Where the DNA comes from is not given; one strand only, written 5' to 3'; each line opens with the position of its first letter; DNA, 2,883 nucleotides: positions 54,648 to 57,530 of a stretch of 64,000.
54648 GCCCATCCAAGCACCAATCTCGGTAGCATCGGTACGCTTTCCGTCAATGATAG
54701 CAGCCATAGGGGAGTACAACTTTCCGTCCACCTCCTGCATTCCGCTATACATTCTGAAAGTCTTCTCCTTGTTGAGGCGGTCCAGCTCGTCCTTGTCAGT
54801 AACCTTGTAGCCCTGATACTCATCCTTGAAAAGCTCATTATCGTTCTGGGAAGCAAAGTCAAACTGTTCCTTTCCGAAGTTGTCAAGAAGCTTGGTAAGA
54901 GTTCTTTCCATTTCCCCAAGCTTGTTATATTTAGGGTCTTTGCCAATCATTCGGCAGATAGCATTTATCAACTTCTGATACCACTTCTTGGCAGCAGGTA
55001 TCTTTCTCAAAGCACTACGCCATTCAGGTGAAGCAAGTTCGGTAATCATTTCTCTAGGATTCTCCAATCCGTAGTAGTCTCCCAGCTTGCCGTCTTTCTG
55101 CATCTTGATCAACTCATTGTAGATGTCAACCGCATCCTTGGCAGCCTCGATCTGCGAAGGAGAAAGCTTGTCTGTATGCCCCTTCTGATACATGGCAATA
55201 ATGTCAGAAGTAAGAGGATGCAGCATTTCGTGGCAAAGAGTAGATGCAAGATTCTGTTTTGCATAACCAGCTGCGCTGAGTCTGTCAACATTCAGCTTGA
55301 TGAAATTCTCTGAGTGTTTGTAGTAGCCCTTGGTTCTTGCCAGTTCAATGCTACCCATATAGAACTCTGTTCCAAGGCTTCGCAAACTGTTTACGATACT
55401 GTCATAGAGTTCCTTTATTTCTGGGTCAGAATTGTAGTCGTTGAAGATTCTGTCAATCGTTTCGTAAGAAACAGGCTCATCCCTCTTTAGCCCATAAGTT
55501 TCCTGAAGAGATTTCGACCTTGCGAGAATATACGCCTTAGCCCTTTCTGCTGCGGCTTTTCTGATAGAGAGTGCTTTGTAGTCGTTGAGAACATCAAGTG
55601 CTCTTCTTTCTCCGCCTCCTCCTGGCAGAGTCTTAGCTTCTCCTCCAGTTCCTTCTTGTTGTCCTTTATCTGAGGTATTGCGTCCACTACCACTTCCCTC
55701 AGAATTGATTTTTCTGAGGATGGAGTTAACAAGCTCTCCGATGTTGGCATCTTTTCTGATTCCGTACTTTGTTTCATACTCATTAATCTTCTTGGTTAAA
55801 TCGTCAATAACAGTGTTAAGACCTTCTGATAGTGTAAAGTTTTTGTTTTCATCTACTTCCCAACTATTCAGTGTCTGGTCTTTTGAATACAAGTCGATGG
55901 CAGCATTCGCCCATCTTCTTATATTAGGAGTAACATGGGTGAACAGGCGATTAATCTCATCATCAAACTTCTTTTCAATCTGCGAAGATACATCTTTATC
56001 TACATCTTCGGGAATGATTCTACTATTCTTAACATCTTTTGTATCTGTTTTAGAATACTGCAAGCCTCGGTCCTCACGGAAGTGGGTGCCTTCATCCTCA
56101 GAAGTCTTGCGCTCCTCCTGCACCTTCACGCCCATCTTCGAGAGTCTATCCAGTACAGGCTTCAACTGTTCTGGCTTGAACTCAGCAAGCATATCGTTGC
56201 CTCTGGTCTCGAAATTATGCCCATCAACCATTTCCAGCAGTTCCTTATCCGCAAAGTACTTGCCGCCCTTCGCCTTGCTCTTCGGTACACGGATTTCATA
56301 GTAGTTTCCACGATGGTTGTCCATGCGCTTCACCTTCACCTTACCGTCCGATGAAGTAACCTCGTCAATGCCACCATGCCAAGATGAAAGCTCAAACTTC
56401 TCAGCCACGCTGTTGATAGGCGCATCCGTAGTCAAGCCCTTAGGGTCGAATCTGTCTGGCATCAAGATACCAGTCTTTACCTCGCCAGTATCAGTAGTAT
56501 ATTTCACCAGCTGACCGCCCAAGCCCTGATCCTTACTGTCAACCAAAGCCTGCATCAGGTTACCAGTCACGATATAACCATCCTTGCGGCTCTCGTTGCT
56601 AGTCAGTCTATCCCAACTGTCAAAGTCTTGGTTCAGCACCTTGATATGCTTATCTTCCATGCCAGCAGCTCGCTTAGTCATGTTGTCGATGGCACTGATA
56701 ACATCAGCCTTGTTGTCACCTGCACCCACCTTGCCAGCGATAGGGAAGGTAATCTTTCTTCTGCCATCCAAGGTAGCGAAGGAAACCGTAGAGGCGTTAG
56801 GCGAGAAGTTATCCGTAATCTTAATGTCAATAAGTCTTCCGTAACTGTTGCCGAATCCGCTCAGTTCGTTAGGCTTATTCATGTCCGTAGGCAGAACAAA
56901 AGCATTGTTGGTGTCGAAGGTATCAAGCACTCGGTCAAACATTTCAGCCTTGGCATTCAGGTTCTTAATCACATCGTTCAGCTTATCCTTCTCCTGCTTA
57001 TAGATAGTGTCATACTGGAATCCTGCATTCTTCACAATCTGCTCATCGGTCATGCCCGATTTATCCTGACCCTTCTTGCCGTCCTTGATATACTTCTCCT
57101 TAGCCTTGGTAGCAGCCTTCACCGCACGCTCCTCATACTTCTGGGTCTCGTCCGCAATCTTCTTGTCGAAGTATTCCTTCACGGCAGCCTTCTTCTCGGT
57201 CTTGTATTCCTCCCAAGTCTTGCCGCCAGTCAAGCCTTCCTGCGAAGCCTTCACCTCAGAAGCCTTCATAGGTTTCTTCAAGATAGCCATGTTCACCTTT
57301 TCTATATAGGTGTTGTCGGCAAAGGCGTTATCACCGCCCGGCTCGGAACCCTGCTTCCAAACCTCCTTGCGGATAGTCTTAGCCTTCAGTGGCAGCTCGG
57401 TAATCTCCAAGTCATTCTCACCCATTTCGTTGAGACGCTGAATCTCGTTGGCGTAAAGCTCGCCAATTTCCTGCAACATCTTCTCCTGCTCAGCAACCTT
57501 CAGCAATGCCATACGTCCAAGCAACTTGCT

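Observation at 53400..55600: Two distinct HExxH zincin motifs inside the giant protein, plus a C-terminal P-loop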

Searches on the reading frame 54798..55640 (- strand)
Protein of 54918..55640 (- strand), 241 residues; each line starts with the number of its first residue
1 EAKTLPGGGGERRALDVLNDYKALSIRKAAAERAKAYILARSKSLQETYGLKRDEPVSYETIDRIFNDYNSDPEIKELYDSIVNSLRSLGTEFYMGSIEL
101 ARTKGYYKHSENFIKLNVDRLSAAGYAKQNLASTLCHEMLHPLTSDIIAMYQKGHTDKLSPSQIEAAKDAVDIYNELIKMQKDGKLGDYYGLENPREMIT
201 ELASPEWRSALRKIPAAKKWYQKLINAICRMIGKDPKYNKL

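Call 11: search_protein_families(library=pfam, proteins=[window:54918-55640:-], max_evalue=10)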
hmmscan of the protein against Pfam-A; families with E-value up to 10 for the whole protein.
window:54918-55640:- (241 aa): 1 family
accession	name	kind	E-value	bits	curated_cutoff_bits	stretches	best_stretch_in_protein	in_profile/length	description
PF10263.15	SprT-like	-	0.00041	20.6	25.6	1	99-155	28-84/108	SprT-like family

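Call 29: search_protein_families(library=pfam, alignment_id=A2, max_evalue=1)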
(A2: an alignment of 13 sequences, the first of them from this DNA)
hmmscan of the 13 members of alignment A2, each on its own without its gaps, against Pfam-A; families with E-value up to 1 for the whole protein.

A. member 1, seq(266 aa): 2 families
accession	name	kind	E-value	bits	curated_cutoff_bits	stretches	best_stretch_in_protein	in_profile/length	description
PF10263.15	SprT-like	-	0.00048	20.4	25.6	1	84-140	28-84/108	SprT-like family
PF03015.24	Sterile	-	0.13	12.9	35.4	1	208-257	7-56/93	Male sterility protein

B. families by the number of members that match (of 13 scanned): 26 families (the first 25 are shown)
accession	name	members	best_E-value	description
PF10263.15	SprT-like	9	0.00048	SprT-like family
PF06167.18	Peptidase_M90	4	0.0056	Glucose-regulated metallo-peptidase M90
PF04454.18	Linocin_M18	2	0.026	Encapsulating protein for peroxidase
PF13683.12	rve_3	1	0.015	Integrase core domain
PF01261.30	AP_endonuc_2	1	0.021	Xylose isomerase-like TIM barrel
PF01435.24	Peptidase_M48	1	0.038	Peptidase family M48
PF01447.24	Peptidase_M4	1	0.045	Thermolysin metallopeptidase, catalytic domain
PF04136.21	COG3_N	1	0.064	Conserved oligomeric Golgi complex subunit 3, N-terminal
PF16290.10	DUF4936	1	0.077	Domain of unknown function (DUF4936)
PF24207.1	DUF7430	1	0.081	Family of unknown function (DUF7430)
PF14521.12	Aspzincin_M35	1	0.084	Lysine-specific metallo-endopeptidase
PF02671.26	PAH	1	0.091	Paired amphipathic helix repeat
PF07023.17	DUF1315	1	0.095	Protein of unknown function (DUF1315)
PF13499.12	EF-hand_7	1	0.097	EF-hand domain pair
PF00512.31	HisKA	1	0.11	His Kinase A (phospho-acceptor) domain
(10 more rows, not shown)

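Call 32: find_homologous_proteins(query=A2, max_evalue=0.001)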
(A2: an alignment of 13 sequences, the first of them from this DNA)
Query A2 (13 sequences) (266 aa, profile of the alignment): 2 proteins with E <= 0.001 among 6279 candidates.
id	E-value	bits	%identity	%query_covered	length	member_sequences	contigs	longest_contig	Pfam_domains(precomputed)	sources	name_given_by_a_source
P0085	7.7e-36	142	30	36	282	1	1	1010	-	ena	-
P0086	3.4e-33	133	29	47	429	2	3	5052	-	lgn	-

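Call 44: predict_structure(alignment_id=A2)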
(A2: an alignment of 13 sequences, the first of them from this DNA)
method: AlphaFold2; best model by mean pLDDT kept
length: 266 residues; sequences in the alignment: 13
mean_pLDDT: 85.9   pTM: 0.82
mean pLDDT of the five models: 85.9, 77.1, 76.0, 75.5, 75.4
residues with pLDDT >= 90: 137; 70-90: 111; 50-70: 10; < 50: 8
segments of 3 or more residues with pLDDT < 50: 260-266
pLDDT, mean of each block of 10 residues (from residue 1): 79 81 79 85 93 93 95 91 64 88 73 85 95 94 95 95 92 89 95 91 80 84 90 94 90 75 31
secondary structure, 60 per line:
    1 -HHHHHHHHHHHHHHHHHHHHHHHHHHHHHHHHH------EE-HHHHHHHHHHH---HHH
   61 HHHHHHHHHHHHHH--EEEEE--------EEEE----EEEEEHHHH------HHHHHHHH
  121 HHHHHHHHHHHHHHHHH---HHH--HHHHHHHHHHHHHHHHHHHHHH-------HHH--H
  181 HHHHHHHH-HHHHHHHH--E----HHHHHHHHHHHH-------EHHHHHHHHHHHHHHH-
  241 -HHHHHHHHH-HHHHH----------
elements in order: H2-34 H44-54 H58-74 E77-81 E90-93 E98-102 H103-106 H113-137 H146-167 H180-188 H190-197 H205-216 H225-239 H242-250 H252-256

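Call 66: search_solved_structures(query=A2, max_evalue=1, show_alignments=2)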
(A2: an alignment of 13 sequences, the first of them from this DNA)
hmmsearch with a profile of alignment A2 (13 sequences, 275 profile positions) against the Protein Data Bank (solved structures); distinct sequences matched with E-value up to 1: 3.
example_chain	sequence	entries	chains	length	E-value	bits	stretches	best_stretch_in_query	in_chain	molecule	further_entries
8bjw_A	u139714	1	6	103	0.44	13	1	107-141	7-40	Protein C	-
9sfn_G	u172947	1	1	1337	0.65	12.4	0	115-216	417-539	Internal virion protein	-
1npc_A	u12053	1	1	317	0.68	12.4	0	118-161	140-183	NEUTRAL PROTEASE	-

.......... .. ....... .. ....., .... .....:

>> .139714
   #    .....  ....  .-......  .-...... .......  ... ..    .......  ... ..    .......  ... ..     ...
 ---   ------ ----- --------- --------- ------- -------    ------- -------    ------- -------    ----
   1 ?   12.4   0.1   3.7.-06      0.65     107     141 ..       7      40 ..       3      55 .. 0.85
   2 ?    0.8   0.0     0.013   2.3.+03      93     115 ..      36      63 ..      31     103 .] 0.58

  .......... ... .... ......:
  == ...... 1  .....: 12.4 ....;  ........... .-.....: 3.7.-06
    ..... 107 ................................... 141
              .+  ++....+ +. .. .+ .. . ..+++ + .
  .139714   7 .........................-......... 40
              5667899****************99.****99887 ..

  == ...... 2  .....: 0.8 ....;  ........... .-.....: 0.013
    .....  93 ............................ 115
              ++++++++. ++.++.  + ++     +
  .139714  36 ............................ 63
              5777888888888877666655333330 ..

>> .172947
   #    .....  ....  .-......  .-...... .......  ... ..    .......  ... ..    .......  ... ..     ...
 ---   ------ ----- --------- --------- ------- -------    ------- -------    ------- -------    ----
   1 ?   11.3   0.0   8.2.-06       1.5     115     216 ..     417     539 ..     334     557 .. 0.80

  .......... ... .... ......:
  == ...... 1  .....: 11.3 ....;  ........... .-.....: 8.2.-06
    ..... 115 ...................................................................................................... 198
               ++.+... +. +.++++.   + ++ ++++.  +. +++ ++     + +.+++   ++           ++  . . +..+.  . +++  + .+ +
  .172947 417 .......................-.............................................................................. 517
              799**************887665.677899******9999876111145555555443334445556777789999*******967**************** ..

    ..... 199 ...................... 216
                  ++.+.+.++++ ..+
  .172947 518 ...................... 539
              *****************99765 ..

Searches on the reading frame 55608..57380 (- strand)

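Call 11: search_protein_families(library=pfam, proteins=[window:55608-57380:-], max_evalue=10)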
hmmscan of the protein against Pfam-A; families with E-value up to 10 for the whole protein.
window:55608-57380:- (591 aa): 2 families
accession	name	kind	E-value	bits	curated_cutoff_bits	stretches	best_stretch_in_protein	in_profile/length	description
PF03979.19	Sigma70_r1_1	-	0.012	15.9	22.5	1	396-430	27-63/81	Sigma-70 factor, region 1.1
PF11181.13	YflT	-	0.12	13.3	26.2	1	218-264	3-47/99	Heat induced stress protein YflT domain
